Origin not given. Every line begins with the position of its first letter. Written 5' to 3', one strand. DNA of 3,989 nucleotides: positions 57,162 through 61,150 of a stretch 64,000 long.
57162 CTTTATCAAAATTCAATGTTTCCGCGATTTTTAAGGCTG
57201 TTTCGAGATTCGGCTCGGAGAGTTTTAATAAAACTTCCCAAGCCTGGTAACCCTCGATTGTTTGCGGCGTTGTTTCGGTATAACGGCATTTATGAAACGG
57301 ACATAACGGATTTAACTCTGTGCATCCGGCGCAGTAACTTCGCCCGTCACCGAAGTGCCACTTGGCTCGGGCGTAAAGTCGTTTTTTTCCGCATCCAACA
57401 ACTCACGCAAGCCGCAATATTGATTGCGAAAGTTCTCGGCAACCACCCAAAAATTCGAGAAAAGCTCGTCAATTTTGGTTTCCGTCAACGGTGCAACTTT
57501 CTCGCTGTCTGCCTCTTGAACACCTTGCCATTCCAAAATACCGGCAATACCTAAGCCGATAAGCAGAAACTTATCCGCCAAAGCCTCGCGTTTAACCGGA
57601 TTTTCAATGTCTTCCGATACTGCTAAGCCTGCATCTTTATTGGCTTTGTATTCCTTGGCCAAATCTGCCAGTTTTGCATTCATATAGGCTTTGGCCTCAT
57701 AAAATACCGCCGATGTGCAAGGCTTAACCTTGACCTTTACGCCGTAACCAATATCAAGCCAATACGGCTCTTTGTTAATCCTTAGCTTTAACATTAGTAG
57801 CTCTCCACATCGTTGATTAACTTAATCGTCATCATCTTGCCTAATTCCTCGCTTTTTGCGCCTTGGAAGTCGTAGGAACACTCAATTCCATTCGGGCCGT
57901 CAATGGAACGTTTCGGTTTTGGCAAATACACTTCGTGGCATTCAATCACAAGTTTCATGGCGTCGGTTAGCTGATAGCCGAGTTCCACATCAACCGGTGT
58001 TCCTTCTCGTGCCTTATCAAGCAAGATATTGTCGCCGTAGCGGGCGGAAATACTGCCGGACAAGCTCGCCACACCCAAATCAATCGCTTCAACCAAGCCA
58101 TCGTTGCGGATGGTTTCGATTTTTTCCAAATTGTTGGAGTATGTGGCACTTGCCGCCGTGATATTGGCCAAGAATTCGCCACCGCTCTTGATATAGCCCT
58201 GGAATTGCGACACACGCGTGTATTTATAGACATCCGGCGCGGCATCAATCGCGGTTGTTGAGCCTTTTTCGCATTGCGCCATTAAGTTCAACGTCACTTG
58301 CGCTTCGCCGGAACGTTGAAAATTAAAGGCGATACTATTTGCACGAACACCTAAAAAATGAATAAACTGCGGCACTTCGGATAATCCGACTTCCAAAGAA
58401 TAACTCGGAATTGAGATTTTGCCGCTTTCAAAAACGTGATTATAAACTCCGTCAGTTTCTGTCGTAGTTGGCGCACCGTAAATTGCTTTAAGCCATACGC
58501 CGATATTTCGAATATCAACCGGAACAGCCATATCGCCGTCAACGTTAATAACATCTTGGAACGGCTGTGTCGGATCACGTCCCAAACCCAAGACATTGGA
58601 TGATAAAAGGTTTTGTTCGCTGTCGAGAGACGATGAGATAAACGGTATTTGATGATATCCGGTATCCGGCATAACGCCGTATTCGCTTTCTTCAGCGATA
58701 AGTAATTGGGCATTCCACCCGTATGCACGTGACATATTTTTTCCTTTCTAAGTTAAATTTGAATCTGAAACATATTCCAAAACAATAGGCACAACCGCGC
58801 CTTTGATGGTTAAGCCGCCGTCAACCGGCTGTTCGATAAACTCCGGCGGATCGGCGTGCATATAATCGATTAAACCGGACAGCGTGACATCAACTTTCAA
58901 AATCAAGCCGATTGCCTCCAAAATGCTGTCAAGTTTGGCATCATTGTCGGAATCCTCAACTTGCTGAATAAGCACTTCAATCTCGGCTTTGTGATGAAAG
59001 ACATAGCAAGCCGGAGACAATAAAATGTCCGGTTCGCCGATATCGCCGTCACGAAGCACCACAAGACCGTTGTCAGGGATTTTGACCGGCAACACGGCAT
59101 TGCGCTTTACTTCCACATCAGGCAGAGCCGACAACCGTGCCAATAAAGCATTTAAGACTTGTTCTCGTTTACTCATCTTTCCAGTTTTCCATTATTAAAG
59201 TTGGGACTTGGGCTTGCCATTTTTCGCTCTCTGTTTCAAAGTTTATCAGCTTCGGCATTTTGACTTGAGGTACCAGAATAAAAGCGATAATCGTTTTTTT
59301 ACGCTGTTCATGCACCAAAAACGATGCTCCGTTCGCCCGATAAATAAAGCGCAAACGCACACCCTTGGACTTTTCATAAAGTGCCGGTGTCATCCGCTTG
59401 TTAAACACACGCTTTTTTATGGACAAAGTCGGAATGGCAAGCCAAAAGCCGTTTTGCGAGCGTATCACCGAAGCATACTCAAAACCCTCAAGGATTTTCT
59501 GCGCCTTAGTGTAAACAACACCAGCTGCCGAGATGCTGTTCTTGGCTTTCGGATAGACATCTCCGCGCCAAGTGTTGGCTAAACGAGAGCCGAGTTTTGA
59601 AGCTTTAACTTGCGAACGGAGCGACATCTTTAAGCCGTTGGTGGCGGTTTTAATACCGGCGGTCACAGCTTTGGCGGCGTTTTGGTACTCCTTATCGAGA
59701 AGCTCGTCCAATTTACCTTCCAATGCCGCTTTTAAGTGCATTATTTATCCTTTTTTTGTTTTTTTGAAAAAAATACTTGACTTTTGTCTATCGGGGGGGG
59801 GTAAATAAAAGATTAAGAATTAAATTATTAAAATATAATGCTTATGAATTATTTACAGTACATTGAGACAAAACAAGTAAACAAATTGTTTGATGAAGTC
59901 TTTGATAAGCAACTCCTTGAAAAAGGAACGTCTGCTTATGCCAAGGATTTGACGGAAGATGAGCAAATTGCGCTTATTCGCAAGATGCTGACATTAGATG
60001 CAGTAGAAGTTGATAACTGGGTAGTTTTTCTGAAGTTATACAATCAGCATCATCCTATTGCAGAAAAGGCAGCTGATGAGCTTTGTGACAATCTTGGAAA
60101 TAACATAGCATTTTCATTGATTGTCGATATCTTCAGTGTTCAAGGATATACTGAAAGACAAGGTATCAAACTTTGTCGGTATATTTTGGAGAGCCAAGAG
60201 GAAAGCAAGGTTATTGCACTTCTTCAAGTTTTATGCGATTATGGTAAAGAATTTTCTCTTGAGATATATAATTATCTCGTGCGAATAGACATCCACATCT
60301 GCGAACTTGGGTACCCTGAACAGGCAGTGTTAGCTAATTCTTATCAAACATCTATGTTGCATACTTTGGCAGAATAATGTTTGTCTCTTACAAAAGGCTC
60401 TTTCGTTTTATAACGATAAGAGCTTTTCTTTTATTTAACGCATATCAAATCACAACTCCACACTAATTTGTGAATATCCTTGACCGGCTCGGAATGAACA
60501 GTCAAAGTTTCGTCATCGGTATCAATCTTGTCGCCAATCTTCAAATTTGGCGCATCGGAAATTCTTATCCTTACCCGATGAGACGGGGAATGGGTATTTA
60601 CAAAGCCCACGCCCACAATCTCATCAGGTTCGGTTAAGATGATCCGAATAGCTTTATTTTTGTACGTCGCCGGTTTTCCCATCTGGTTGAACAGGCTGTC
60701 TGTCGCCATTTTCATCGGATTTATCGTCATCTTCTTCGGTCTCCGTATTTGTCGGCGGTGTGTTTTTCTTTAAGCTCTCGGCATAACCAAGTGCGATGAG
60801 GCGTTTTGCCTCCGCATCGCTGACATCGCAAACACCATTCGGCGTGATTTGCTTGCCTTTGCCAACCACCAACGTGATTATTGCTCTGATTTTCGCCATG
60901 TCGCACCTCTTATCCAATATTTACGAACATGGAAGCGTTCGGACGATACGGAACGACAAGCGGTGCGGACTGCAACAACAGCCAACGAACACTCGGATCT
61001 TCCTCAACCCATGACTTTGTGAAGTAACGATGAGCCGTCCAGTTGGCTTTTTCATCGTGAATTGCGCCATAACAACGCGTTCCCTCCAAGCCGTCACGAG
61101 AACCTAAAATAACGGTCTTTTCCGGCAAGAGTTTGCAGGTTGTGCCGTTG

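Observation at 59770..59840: Second homopolymer-spacer promoter (TTGACT-N19 with G9-TAAATA) drives an antisense prophage moron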

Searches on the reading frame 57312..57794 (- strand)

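Call 5: search_protein_families(library=pfam, proteins=[window:57312-57794:-], max_evalue=0.1)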
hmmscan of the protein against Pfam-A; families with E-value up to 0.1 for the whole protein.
window:57312-57794:- (160 aa): 0 families

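Call 6: search_protein_families(library=phrogs, proteins=[window:57312-57794:-], max_evalue=0.01)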
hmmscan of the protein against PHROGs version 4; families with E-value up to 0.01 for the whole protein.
window:57312-57794:- (160 aa): 1 family
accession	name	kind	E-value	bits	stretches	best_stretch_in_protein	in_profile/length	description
phrog_313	-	tail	1e-06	29.6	1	5-158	23-163/258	Tail assembly chaperone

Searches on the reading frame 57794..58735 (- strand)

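Call 5: search_protein_families(library=pfam, proteins=[window:57794-58735:-], max_evalue=0.1)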
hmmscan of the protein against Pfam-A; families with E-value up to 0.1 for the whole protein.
window:57794-58735:- (313 aa): 1 family
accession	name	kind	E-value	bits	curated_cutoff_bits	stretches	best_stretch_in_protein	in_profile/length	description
PF18906.5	Phage_tube_2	-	2.4e-46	158.9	27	1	6-292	1-266/266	Phage tail tube protein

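Call 6: search_protein_families(library=phrogs, proteins=[window:57794-58735:-], max_evalue=0.01)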
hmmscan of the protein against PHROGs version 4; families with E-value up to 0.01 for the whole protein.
window:57794-58735:- (313 aa): 1 family
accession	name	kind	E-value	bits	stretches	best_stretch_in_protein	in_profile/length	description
phrog_290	-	tail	3.3e-51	175.9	1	1-313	11-336/411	minor tail protein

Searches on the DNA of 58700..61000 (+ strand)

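Call 9: search_dna_similar(query=window:58700-61000:+, collection=phages, mode=distant)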
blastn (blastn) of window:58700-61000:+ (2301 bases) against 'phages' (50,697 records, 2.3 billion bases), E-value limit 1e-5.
Records with a match: 1; places in all: 1; records where one place covers at least 80% of the query: 0.
Best place of each record, by identity: 60-80% 1.
By first word of the organism name: Bacteriophage 1.
By host as written in the record: - 1.
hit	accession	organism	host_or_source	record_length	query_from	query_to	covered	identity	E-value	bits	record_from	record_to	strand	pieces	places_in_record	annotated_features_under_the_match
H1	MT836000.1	Bacteriophage sp.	human fecal samples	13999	4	2301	69%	73.1%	7e-159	917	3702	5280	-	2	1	record has no annotation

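Call 16: get_annotated_region(hit=H1, flank=4000)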
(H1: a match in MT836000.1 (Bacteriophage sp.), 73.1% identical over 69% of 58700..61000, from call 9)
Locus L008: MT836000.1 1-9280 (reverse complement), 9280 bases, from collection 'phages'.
description: UNVERIFIED: Bacteriophage sp. clone scaffold_1178 genomic sequence.
organism: Bacteriophage sp. (NCBI taxid 38018)
taxonomy: Viruses
host: -; source: human fecal samples; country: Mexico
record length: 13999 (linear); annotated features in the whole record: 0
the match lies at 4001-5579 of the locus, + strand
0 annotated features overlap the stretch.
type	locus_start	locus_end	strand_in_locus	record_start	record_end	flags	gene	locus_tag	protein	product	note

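Call 46: search_rna_families(source=window, start=59000, end=61000, threshold=evalue, max_evalue=1)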
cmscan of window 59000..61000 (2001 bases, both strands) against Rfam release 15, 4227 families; matches with E-value up to 1: 0.
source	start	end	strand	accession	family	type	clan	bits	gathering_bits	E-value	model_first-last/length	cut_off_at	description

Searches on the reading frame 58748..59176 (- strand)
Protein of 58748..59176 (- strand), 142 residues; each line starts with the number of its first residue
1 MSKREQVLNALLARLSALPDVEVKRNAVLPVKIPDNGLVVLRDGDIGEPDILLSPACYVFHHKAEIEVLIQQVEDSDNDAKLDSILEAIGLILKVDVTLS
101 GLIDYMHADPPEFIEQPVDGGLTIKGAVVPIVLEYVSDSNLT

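Call 5: search_protein_families(library=pfam, proteins=[window:58748-59176:-], max_evalue=0.1)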
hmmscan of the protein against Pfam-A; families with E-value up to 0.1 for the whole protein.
window:58748-59176:- (142 aa): 0 families

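Call 6: search_protein_families(library=phrogs, proteins=[window:58748-59176:-], max_evalue=0.01)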
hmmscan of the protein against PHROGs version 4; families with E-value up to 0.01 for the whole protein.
window:58748-59176:- (142 aa): 1 family
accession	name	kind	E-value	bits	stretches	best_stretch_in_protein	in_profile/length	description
phrog_4204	-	connector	9.3e-25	88.5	1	1-140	2-142/147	tail terminator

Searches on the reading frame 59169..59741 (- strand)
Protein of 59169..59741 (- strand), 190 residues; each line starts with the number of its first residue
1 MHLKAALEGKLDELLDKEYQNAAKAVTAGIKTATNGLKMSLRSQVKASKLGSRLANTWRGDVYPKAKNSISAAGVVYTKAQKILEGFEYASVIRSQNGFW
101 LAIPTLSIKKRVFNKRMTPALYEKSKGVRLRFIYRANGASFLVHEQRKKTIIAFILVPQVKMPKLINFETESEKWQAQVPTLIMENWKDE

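Call 5: search_protein_families(library=pfam, proteins=[window:59169-59741:-], max_evalue=0.1)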
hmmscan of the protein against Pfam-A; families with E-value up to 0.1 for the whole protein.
window:59169-59741:- (190 aa): 1 family
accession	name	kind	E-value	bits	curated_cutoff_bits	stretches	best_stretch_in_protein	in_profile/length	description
PF20039.4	DUF6441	-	4e-31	108.8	27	2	8-146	13-146/215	Family of unknown function (DUF6441)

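Call 6: search_protein_families(library=phrogs, proteins=[window:59169-59741:-], max_evalue=0.01)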
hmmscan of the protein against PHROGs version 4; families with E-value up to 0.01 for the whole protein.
window:59169-59741:- (190 aa): 1 family
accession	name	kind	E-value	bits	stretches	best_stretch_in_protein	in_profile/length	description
phrog_6367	-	unknown function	2e-48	166.2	2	1-149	1-153/217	-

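Call 24: find_related_loci(query=window:59169-59741:-, collection=genome_contigs, flank=5000)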
Query window:59169-59741:- (190 aa) in genome_contigs; peptide patterns used: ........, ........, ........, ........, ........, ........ (x = any residue, [..] = any of these).
132 stretches matched a pattern; 28 encode a relative of the query (tblastn E <= 1e-3); 28 distinct loci.
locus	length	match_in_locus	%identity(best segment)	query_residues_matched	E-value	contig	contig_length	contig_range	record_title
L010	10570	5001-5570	96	1-190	8e-125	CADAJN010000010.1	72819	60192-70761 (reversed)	MAG: uncultured proteobacterium isolate RUG13362 genome assembly, contig: RUG13362_asm_10, whole genome shotgun sequence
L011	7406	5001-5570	96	1-190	1e-124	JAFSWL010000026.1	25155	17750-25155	MAG: Alphaproteobacteria bacterium isolate RGIG3536 Goat_Rumen.Co__c1092942, whole genome shotgun sequence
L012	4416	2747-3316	94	1-190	7e-125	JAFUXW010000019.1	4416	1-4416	MAG: Alphaproteobacteria bacterium isolate RGIG4925 Roe_deer_Rumen-3__c18953, whole genome shotgun sequence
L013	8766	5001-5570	96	1-190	1e-122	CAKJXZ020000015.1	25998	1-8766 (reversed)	Proteobacteria bacterium isolate MAG-R073 genome assembly, contig: k141_369523, whole genome shotgun sequence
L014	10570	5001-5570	93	1-190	3e-121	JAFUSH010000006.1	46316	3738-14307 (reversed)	MAG: Alphaproteobacteria bacterium isolate RGIG4780 Roe_deer_Reticulum-3__c263, whole genome shotgun sequence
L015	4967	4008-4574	91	1-189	5e-119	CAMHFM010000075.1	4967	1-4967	MAG: uncultured Azospirillum sp. isolate SRR11784282_bin.67_metaWRAP_v1.3_MAG genome assembly, contig: ERZ12202942.21975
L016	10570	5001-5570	85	1-190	8e-110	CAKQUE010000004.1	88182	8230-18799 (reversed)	MAG: uncultured Alphaproteobacteria bacterium isolate REFINED_METABAT215_TOP10_CONTIGS_1500_ASSEMBLY_K77_MERGED__Nepal_M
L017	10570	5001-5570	85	1-190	9e-110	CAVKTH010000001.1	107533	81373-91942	Bacteroidaceae bacterium isolate H07656-L1_cleanbin_000006 genome assembly, contig: Spades_H07656-L1_contig_40, whole ge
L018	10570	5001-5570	84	1-190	3e-109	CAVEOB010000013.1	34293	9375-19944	[Ruminococcus] gnavus isolate H07648-L1_cleanbin_000019 genome assembly, contig: Spades_H07648-L1_contig_612, whole geno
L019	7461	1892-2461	73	1-190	4e-98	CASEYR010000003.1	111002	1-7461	uncultured Alphaproteobacteria bacterium isolate B5_L1_362362_idba_bin.105 genome assembly, contig: B5_L1_362362_idba_bi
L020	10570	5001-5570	73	1-190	4e-98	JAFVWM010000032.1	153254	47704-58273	MAG: Alphaproteobacteria bacterium isolate RGIG5458 Sheep_Colon-5__c384934, whole genome shotgun sequence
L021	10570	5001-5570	73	1-190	2e-97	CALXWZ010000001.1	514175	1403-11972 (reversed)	MAG: uncultured Alphaproteobacteria bacterium isolate BRZ_CI__bin89 genome assembly, contig: BRZ_CI__NODE_3_length_51417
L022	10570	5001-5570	73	1-190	3e-97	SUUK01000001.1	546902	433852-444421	MAG: Alphaproteobacteria bacterium isolate SIG44 NODE_8_length_546902_cov_4.335531, whole genome shotgun sequence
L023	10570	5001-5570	72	1-190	6e-97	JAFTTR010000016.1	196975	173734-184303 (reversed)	MAG: Alphaproteobacteria bacterium isolate RGIG4140 Roe_deer_Colon-1__c373438, whole genome shotgun sequence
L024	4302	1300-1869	72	1-190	4e-97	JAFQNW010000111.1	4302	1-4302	MAG: Bacteroidaceae bacterium isolate RGIG1990 Goat_Colon-1__c587403, whole genome shotgun sequence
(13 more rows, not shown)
